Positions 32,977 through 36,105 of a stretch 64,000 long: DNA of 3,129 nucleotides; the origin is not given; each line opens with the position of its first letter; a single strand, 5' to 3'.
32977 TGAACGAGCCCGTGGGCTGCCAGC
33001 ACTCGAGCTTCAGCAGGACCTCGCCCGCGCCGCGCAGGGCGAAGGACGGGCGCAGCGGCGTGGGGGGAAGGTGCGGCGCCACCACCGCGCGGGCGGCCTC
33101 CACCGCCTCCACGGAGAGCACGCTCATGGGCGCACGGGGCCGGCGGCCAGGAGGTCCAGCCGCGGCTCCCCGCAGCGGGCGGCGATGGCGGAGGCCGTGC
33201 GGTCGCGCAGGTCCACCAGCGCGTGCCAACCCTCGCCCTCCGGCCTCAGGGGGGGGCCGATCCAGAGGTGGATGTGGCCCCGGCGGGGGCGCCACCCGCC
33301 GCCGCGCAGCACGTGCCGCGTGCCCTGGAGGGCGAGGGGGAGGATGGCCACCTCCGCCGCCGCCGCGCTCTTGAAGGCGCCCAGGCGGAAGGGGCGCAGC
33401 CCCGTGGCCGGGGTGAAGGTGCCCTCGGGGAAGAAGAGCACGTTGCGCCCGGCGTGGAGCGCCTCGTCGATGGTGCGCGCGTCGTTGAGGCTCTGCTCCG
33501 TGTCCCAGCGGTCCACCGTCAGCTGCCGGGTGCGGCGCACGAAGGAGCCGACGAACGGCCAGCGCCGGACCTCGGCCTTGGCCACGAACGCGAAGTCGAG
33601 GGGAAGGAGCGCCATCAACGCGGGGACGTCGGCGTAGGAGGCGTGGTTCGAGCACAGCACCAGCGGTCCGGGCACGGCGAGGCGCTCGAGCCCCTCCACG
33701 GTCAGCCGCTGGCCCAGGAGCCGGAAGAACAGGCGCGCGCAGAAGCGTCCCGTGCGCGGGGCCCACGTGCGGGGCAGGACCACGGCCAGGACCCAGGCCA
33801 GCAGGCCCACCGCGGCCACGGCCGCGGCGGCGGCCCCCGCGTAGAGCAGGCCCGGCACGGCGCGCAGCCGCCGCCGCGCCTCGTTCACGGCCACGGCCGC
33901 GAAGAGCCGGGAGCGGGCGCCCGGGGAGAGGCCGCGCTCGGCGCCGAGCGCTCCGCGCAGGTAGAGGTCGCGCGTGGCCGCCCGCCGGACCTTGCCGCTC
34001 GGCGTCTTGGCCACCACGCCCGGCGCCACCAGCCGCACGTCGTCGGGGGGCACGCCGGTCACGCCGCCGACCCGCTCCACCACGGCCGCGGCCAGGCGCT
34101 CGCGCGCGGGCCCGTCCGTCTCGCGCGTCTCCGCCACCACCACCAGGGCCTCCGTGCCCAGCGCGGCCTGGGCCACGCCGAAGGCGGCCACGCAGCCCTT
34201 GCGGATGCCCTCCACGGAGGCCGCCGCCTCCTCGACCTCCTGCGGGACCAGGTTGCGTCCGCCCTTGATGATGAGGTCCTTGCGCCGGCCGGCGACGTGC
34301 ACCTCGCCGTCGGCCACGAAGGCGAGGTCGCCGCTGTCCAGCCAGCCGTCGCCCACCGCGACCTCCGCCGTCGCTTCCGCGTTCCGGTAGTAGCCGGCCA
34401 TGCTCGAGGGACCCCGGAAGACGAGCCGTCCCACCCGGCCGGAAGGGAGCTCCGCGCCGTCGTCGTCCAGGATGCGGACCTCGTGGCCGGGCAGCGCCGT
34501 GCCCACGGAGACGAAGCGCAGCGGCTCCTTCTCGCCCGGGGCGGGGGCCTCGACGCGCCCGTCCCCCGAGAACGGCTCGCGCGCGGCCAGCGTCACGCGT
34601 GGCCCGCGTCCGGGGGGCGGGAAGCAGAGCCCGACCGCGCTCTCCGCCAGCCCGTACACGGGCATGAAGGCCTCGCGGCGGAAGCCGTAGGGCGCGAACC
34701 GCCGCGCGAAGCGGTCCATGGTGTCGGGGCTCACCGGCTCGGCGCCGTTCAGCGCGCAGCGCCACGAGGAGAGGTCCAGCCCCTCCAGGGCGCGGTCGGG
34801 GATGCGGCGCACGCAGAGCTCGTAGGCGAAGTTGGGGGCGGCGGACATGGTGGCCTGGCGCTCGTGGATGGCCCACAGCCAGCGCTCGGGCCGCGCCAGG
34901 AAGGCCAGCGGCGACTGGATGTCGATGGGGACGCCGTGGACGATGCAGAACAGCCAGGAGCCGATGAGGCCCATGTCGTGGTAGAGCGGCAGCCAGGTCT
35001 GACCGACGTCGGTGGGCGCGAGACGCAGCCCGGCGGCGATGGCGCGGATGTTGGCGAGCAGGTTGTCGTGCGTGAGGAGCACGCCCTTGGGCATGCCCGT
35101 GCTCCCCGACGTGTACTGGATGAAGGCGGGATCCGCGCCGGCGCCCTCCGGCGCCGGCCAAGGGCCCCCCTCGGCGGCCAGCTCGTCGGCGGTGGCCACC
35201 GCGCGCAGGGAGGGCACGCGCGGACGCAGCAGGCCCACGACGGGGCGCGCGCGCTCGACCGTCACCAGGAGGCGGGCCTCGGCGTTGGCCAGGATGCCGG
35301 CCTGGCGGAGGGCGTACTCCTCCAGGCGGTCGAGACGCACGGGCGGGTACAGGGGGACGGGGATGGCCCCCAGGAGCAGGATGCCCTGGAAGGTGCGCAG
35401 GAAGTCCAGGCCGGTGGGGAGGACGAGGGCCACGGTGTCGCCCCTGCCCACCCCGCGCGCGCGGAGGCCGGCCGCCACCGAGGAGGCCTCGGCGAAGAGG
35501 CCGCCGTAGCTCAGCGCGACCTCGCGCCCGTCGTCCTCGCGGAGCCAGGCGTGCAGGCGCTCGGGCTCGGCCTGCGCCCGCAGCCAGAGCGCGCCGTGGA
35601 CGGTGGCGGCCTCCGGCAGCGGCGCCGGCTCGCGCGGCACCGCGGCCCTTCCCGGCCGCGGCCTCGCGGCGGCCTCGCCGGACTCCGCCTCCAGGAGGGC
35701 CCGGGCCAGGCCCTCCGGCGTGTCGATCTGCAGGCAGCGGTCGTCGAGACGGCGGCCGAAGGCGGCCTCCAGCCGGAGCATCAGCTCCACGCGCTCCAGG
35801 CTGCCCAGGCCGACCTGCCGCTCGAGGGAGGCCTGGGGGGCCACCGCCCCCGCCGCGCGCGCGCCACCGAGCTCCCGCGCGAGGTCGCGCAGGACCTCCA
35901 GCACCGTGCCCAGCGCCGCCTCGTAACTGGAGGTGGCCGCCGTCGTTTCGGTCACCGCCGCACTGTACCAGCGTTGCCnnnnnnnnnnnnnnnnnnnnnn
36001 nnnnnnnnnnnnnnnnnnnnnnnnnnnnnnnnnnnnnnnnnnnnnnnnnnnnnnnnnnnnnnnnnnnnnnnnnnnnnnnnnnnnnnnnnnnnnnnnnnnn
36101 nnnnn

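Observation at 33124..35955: Unusual tri-domain enzyme: acyl carrier domain + fatty-acyl-AMP ligase + PlsC-type acyltransferase in one polypeptide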

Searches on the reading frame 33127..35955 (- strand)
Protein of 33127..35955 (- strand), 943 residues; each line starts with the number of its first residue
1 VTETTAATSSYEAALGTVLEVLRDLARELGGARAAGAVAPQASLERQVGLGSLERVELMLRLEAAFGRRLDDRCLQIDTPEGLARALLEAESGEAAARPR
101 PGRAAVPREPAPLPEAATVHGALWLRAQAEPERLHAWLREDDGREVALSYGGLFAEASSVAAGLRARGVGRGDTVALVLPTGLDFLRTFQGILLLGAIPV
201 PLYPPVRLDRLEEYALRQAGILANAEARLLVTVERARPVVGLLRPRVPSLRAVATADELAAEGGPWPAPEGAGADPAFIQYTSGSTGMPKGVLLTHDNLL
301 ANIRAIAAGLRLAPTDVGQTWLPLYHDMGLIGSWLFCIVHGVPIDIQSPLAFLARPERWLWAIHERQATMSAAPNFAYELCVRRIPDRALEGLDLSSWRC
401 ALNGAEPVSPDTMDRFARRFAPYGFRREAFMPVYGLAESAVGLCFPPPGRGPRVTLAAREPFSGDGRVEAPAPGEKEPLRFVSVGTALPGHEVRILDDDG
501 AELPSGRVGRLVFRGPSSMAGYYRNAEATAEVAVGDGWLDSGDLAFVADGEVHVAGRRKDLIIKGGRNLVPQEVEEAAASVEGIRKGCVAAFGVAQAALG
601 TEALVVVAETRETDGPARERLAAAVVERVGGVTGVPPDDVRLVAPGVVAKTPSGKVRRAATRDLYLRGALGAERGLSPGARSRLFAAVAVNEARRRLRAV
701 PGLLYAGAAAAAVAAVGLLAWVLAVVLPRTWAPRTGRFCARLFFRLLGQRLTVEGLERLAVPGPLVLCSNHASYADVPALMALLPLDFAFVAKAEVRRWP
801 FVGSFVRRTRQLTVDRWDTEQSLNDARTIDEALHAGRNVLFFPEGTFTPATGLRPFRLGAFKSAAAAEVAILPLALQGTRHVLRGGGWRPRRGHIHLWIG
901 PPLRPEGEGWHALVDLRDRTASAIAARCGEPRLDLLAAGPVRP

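Call 5: search_protein_families(library=pfam, proteins=[window:33127-35955:-], max_evalue=0.1)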
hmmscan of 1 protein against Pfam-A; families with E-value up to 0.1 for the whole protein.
window:33127-35955:- (943 aa): 3 families
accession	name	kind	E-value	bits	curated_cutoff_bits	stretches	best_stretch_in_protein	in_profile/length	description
PF00501.34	AMP-binding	-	9.5e-67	225.9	29.9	1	130-523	8-384/384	AMP-binding enzyme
PF01553.26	Acyltransferase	-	5.4e-25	88.2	23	1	750-876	1-131/132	Acyltransferase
PF00550.31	PP-binding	-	5.7e-05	23.7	20.8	1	22-87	3-67/67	Phosphopantetheine attachment site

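Call 6: search_protein_families(library=ncbifam, proteins=[window:33127-35955:-], max_evalue=0.1)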
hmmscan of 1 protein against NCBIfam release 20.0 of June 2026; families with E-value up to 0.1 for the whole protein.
window:33127-35955:- (943 aa): 112 families (the best 25 are shown)
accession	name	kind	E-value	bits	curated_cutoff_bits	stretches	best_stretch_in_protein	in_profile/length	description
NF006624.1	PRK09192.1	subfamily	8.5e-132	440.4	600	1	147-670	44-565/567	fatty acyl-AMP ligase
NF005850.0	PRK07768.1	subfamily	4.1e-120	401.6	572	1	142-664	24-542/545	long-chain-fatty-acid--CoA ligase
NF004282.0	PRK05691.1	subfamily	7.5e-118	393.9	4090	1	118-670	10-563/4334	non-ribosomal peptide synthase/polyketide synthase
NF004509.1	PRK05850.1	subfamily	3.7e-90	302.9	775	1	139-668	29-571/578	fatty-acid--AMP ligase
NF004510.0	PRK05851.1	equivalog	9.7e-89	297.9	621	1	150-662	34-517/525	long-chain-fatty acid--ACP ligase MbtM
NF009124.0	PRK12476.1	subfamily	1.4e-82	277.8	922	1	137-672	58-611/612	fatty acyl-AMP ligase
NF038337.1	FAAL_FadD21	exception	3.9e-82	276.6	1100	1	145-668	36-572/579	fatty-acid--AMP ligase FAAL21/FadD21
NF038339.3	FAAL_FadD32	equivalog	4.9e-82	276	975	1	136-671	41-614/625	long-chain-fatty-acid--AMP ligase FadD32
NF040633.1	FadD32_Coryne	exception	1.2e-81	274.8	875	1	136-665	51-612/614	FadD32-like long-chain-fatty-acid--AMP ligase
NF038338.1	FAAL_FadD28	exception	5.4e-69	233.1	1100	1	140-665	31-570/580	fatty-acid--AMP ligase FAAL28/FadD28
NF004837.0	PRK06187.1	subfamily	2.4e-58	197.7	476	1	141-667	30-524/531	long-chain-fatty-acid--CoA ligase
NF009233.0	PRK12583.1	subfamily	1.4e-49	169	832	3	479-663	370-548/558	fatty acid CoA ligase family protein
NF006386.0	PRK08633.1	equivalog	1e-47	162.5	1221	2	275-614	783-1096/1147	acyl-[ACP]--phospholipid O-acyltransferase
NF004114.0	PRK05605.1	equivalog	8.5e-46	156.4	766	3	483-630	392-538/575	long-chain-fatty-acid--CoA ligase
NF005702.0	PRK07514.1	subfamily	1.6e-45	155.5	558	1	126-629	10-468/506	malonyl-CoA synthase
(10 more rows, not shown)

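Call 10: find_homologous_proteins(query=window:33127-35955:-, max_evalue=1e-10)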
Query window:33127-35955:- (943 aa): 8000 proteins with E <= 1e-10 among 8000 candidates; the best 120 are listed.
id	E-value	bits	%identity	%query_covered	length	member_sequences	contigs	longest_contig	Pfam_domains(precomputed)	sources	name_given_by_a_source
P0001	0.0e+0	2074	100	100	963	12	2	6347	PF00501.35,PF01553.27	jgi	jgi:1-acyl-sn-glycerol-3-phosphate acyltransferase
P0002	0.0e+0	1492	73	100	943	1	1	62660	PF00501.35,PF01553.27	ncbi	-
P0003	0.0e+0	1298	66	98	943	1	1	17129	PF00501.35,PF01553.27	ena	-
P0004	0.0e+0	1298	66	99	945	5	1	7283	PF00550.32,PF00501.35,PF01553.27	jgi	jgi:fatty-acyl-CoA synthase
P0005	0.0e+0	1292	66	98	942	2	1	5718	PF00501.35,PF01553.27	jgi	jgi:1-acyl-sn-glycerol-3-phosphate acyltransferase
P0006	0.0e+0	1290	65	99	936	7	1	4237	PF00501.35,PF01553.27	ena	-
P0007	0.0e+0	1288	65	99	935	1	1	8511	PF00501.35,PF01553.27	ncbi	ncbi:MAG TPA: AMP-binding protein [Vicinamibacteria bacterium]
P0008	0.0e+0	1287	66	99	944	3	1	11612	PF00501.35,PF01553.27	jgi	-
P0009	0.0e+0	1280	65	99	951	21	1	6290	PF00501.35,PF01553.27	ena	-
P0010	0.0e+0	1279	65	99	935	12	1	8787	PF00501.35,PF01553.27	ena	-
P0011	0.0e+0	1276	66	100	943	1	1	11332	PF00501.35,PF01553.27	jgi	jgi:1-acyl-sn-glycerol-3-phosphate acyltransferase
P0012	0.0e+0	1274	65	100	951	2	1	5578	PF00550.32,PF00501.35,PF01553.27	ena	-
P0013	0.0e+0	1273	65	100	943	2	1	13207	PF00501.35,PF01553.27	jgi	jgi:1-acyl-sn-glycerol-3-phosphate acyltransferase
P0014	0.0e+0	1271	65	100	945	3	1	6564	PF00501.35,PF01553.27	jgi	-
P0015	0.0e+0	1271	65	98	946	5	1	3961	PF00501.35,PF01553.27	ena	-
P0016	0.0e+0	1271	66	98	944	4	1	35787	PF00501.35,PF01553.27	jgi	jgi:fatty-acyl-CoA synthase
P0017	0.0e+0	1269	65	100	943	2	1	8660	PF00501.35,PF01553.27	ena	-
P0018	0.0e+0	1267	65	99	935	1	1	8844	PF00501.35,PF01553.27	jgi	jgi:1-acyl-sn-glycerol-3-phosphate acyltransferase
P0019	0.0e+0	1267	64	99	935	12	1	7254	PF00501.35,PF01553.27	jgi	jgi:1-acyl-sn-glycerol-3-phosphate acyltransferase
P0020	0.0e+0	1267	66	98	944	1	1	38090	PF00501.35,PF01553.27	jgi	jgi:1-acyl-sn-glycerol-3-phosphate acyltransferase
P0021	0.0e+0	1264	65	99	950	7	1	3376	PF00501.35,PF01553.27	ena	-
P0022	0.0e+0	1262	64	99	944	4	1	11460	PF00501.35,PF01553.27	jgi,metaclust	metaclust:\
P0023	0.0e+0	1262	64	100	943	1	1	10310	PF00550.32,PF00501.35,PF01553.27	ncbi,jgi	jgi:1-acyl-sn-glycerol-3-phosphate acyltransferase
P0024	0.0e+0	1260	64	99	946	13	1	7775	PF00550.32,PF00501.35,PF01553.27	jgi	jgi:1-acyl-sn-glycerol-3-phosphate acyltransferase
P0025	0.0e+0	1260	66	97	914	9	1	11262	PF00501.35,PF01553.27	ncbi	ncbi:MAG: hypothetical protein DMF82_09945, partial [Acidobacteria bacterium]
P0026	0.0e+0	1259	65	98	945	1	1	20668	PF00550.32,PF00501.35,PF01553.27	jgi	jgi:fatty-acyl-CoA synthase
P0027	0.0e+0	1259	64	100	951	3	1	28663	PF00501.35,PF01553.27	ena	-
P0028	0.0e+0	1252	65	97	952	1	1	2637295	PF00501.35,PF01553.27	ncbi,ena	-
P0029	0.0e+0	1249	64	99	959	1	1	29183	PF00501.35,PF01553.27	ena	-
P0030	0.0e+0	1249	64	100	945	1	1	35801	PF00501.35,PF01553.27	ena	-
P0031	0.0e+0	1247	65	98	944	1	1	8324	PF00501.35,PF01553.27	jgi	jgi:1-acyl-sn-glycerol-3-phosphate acyltransferase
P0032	0.0e+0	1242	64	99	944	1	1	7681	PF00550.32,PF00501.35,PF01553.27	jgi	jgi:1-acyl-sn-glycerol-3-phosphate acyltransferase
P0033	0.0e+0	1241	63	100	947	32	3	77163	PF00550.32,PF00501.35,PF01553.27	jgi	jgi:fatty-acyl-CoA synthase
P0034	0.0e+0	1236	64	100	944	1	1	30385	PF00501.35,PF01553.27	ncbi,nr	ncbi:MAG TPA: AMP-binding protein [Vicinamibacteria bacterium]|nr:AMP-binding protein [Vicinamibacte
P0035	0.0e+0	1234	63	100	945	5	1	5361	PF00501.35,PF01553.27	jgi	jgi:1-acyl-sn-glycerol-3-phosphate acyltransferase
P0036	0.0e+0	1233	65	98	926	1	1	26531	PF00550.32,PF00501.35,PF01553.27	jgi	jgi:fatty-acyl-CoA synthase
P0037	0.0e+0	1229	64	98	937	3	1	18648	PF00550.32,PF00501.35,PF01553.27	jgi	jgi:fatty-acyl-CoA synthase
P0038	0.0e+0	1229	64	99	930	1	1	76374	PF00501.35,PF01553.27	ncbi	-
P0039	0.0e+0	1229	63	99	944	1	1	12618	PF00550.32,PF00501.35,PF01553.27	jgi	jgi:1-acyl-sn-glycerol-3-phosphate acyltransferase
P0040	0.0e+0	1227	63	100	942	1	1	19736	PF00501.35,PF01553.27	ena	-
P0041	0.0e+0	1227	64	99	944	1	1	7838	PF00550.32,PF00501.35,PF01553.27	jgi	jgi:fatty-acyl-CoA synthase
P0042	0.0e+0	1226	63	100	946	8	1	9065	PF00501.35,PF01553.27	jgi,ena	-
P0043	0.0e+0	1226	64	99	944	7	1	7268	PF00501.35,PF01553.27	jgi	jgi:1-acyl-sn-glycerol-3-phosphate acyltransferase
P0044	0.0e+0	1225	63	98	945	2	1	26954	PF00550.32,PF00501.35,PF01553.27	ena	-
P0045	0.0e+0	1224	63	99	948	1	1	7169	PF00501.35,PF23024.2,PF01553.27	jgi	jgi:1-acyl-sn-glycerol-3-phosphate acyltransferase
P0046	0.0e+0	1224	62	100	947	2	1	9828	PF00550.32,PF00501.35,PF01553.27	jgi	jgi:fatty-acyl-CoA synthase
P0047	0.0e+0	1222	62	100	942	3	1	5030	PF00501.35,PF01553.27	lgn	-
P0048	0.0e+0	1221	63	100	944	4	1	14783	PF00550.32,PF00501.35,PF01553.27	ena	-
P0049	0.0e+0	1221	64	100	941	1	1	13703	PF00550.32,PF00501.35,PF01553.27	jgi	jgi:1-acyl-sn-glycerol-3-phosphate acyltransferase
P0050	0.0e+0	1221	64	98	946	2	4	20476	PF00550.32,PF00501.35,PF01553.27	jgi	jgi:1-acyl-sn-glycerol-3-phosphate acyltransferase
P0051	0.0e+0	1221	62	100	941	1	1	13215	PF00550.32,PF00501.35,PF23024.2,PF01553.27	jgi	jgi:1-acyl-sn-glycerol-3-phosphate acyltransferase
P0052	0.0e+0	1220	63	100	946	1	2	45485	PF00550.32,PF00501.35,PF01553.27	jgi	jgi:1-acyl-sn-glycerol-3-phosphate acyltransferase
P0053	0.0e+0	1220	64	98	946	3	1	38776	PF00550.32,PF00501.35,PF01553.27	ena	-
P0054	0.0e+0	1220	63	99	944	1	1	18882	PF00550.32,PF00501.35,PF01553.27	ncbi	-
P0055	0.0e+0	1220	63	100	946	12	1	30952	PF00501.35,PF01553.27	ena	-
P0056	0.0e+0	1220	63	98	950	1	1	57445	PF00501.35,PF01553.27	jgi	jgi:1-acyl-sn-glycerol-3-phosphate acyltransferase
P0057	0.0e+0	1217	64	98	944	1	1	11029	PF00501.35,PF01553.27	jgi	-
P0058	0.0e+0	1217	64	98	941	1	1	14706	PF00550.32,PF00501.35,PF01553.27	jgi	jgi:1-acyl-sn-glycerol-3-phosphate acyltransferase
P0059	0.0e+0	1216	63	100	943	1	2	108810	PF00501.35,PF01553.27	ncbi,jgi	jgi:fatty-acyl-CoA synthase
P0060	0.0e+0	1215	63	99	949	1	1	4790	PF00550.32,PF00501.35,PF01553.27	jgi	jgi:fatty-acyl-CoA synthase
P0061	0.0e+0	1213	63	99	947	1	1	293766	PF00501.35,PF01553.27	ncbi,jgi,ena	-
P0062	0.0e+0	1213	64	98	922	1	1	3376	PF00550.32,PF00501.35,PF01553.27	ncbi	ncbi:MAG TPA: AMP-binding protein [Vicinamibacteria bacterium]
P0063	0.0e+0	1213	63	98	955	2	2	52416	PF00501.35,PF01553.27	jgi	jgi:1-acyl-sn-glycerol-3-phosphate acyltransferase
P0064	0.0e+0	1212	61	100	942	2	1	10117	PF00501.35,PF01553.27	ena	-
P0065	0.0e+0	1212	63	100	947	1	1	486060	PF00550.32,PF00501.35,PF01553.27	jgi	-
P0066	0.0e+0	1212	62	99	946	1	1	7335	PF00501.35,PF01553.27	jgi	jgi:fatty-acyl-CoA synthase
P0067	0.0e+0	1212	64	98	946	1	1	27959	PF00550.32,PF00501.35,PF01553.27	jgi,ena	-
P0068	0.0e+0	1210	63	100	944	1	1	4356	PF00550.32,PF00501.35,PF01553.27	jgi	jgi:fatty-acyl-CoA synthase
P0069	0.0e+0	1210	64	98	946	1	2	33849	PF00550.32,PF00501.35,PF01553.27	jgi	jgi:1-acyl-sn-glycerol-3-phosphate acyltransferase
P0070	0.0e+0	1210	62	100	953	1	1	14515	PF00550.32,PF00501.35,PF01553.27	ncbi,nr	ncbi:MAG TPA: AMP-binding protein [Vicinamibacteria bacterium]|nr:AMP-binding protein [Vicinamibacte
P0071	0.0e+0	1210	62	100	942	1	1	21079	PF00501.35,PF01553.27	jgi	jgi:1-acyl-sn-glycerol-3-phosphate acyltransferase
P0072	0.0e+0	1209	64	98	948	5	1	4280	PF00550.32,PF00501.35,PF01553.27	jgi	jgi:acyl carrier protein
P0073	0.0e+0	1208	62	100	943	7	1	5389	PF00550.32,PF00501.35,PF01553.27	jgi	-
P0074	0.0e+0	1208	63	99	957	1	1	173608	PF00501.35,PF01553.27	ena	-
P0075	0.0e+0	1206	62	100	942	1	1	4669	PF00501.35,PF01553.27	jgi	jgi:1-acyl-sn-glycerol-3-phosphate acyltransferase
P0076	0.0e+0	1203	63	99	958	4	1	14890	PF00501.35,PF01553.27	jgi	jgi:1-acyl-sn-glycerol-3-phosphate acyltransferase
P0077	0.0e+0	1202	63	100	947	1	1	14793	PF00501.35,PF01553.27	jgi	jgi:1-acyl-sn-glycerol-3-phosphate acyltransferase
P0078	0.0e+0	1202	61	99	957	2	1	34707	PF00501.35,PF01553.27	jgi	jgi:1-acyl-sn-glycerol-3-phosphate acyltransferase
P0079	0.0e+0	1202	62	100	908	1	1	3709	PF00501.35,PF01553.27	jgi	jgi:fatty-acyl-CoA synthase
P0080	0.0e+0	1201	62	100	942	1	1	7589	PF00501.35,PF01553.27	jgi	jgi:1-acyl-sn-glycerol-3-phosphate acyltransferase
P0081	0.0e+0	1200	62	100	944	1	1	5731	PF00501.35,PF01553.27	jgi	jgi:1-acyl-sn-glycerol-3-phosphate acyltransferase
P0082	0.0e+0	1199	62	98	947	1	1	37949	PF00501.35,PF01553.27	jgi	jgi:1-acyl-sn-glycerol-3-phosphate acyltransferase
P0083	0.0e+0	1199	62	98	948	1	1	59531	PF00550.32,PF00501.35,PF01553.27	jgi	-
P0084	0.0e+0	1199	63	98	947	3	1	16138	PF00550.32,PF00501.35,PF01553.27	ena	-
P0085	0.0e+0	1199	63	98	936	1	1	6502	PF00550.32,PF00501.35,PF01553.27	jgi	jgi:fatty-acyl-CoA synthase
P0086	0.0e+0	1198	64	98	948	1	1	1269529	PF00550.32,PF00501.35,PF01553.27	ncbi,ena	-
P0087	0.0e+0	1198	61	100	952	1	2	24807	PF00501.35,PF01553.27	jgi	jgi:1-acyl-sn-glycerol-3-phosphate acyltransferase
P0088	0.0e+0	1198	64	99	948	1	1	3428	PF00550.32,PF00501.35,PF01553.27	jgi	-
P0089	0.0e+0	1198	63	98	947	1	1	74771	PF00550.32,PF00501.35,PF01553.27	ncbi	-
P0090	0.0e+0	1197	61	100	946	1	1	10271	PF00550.32,PF00501.35,PF01553.27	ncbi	-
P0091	0.0e+0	1196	63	98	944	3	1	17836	PF00550.32,PF00501.35,PF01553.27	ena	-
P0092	0.0e+0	1195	63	98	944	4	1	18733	PF00550.32,PF00501.35,PF01553.27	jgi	jgi:fatty-acyl-CoA synthase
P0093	0.0e+0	1195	62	98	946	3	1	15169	PF00501.35,PF01553.27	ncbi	-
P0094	0.0e+0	1195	63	98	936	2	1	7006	PF00550.32,PF00501.35,PF01553.27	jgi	jgi:fatty-acyl-CoA synthase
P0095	0.0e+0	1195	63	99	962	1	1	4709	PF00501.35,PF01553.27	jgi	jgi:fatty-acyl-CoA synthase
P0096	0.0e+0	1194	62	98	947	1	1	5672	PF00550.32,PF00501.35,PF01553.27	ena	-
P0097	0.0e+0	1194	61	100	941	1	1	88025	PF00550.32,PF00501.35,PF01553.27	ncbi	-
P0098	0.0e+0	1194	63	98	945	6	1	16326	PF00550.32,PF00501.35,PF01553.27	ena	-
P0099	0.0e+0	1193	63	98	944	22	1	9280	PF00550.32,PF00501.35,PF01553.27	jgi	-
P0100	0.0e+0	1192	62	99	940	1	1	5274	PF00550.32,PF00501.35,PF01553.27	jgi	jgi:1-acyl-sn-glycerol-3-phosphate acyltransferase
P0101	0.0e+0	1192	62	98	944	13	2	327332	PF00550.32,PF00501.35,PF01553.27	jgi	jgi:1-acyl-sn-glycerol-3-phosphate acyltransferase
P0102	0.0e+0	1191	62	98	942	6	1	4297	PF00550.32,PF00501.35,PF01553.27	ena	-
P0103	0.0e+0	1191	64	99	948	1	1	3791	PF00550.32,PF00501.35,PF01553.27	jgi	jgi:fatty-acyl-CoA synthase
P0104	0.0e+0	1190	62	97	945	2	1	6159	PF00550.32,PF00501.35,PF01553.27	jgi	jgi:fatty-acyl-CoA synthase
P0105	0.0e+0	1190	63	99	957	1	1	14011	PF00501.35,PF01553.27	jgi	jgi:fatty-acyl-CoA synthase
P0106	0.0e+0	1189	63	99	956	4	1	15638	PF00550.32,PF00501.35,PF01553.27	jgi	jgi:fatty-acyl-CoA synthase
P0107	0.0e+0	1189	61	100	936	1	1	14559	PF00550.32,PF00501.35,PF13193.13,PF01553.27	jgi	jgi:1-acyl-sn-glycerol-3-phosphate acyltransferase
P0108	0.0e+0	1189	62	98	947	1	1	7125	PF00501.35,PF01553.27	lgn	-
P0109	0.0e+0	1187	63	98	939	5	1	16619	PF00550.32,PF00501.35,PF13193.13,PF01553.27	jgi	jgi:fatty-acyl-CoA synthase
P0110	0.0e+0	1187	62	98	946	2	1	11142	PF00501.35,PF01553.27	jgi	-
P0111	0.0e+0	1187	63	98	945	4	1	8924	PF00550.32,PF00501.35,PF01553.27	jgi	jgi:1-acyl-sn-glycerol-3-phosphate acyltransferase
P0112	0.0e+0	1187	63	99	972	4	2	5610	PF00550.32,PF00501.35,PF01553.27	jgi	jgi:1-acyl-sn-glycerol-3-phosphate acyltransferase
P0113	0.0e+0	1186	61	99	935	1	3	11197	PF00550.32,PF00501.35,PF13193.13,PF01553.27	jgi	jgi:fatty-acyl-CoA synthase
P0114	0.0e+0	1186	62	99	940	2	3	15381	PF00501.35,PF01553.27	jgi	jgi:1-acyl-sn-glycerol-3-phosphate acyltransferase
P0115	0.0e+0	1185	63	98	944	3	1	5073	PF00550.32,PF00501.35,PF01553.27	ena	-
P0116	0.0e+0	1184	62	98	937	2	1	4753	PF00550.32,PF00501.35,PF13193.13,PF01553.27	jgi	jgi:1-acyl-sn-glycerol-3-phosphate acyltransferase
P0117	0.0e+0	1184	60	98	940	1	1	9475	PF00501.35,PF01553.27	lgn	-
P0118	0.0e+0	1184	63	98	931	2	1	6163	PF00550.32,PF00501.35,PF01553.27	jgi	jgi:1-acyl-sn-glycerol-3-phosphate acyltransferase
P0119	0.0e+0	1184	61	99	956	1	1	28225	PF00501.35,PF01553.27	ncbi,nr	ncbi:MAG TPA: AMP-binding protein [Gemmatimonadales bacterium]|nr:AMP-binding protein [Gemmatimonada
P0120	0.0e+0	1183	61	99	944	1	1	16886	PF00550.32,PF00501.35,PF23024.2,PF01553.27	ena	-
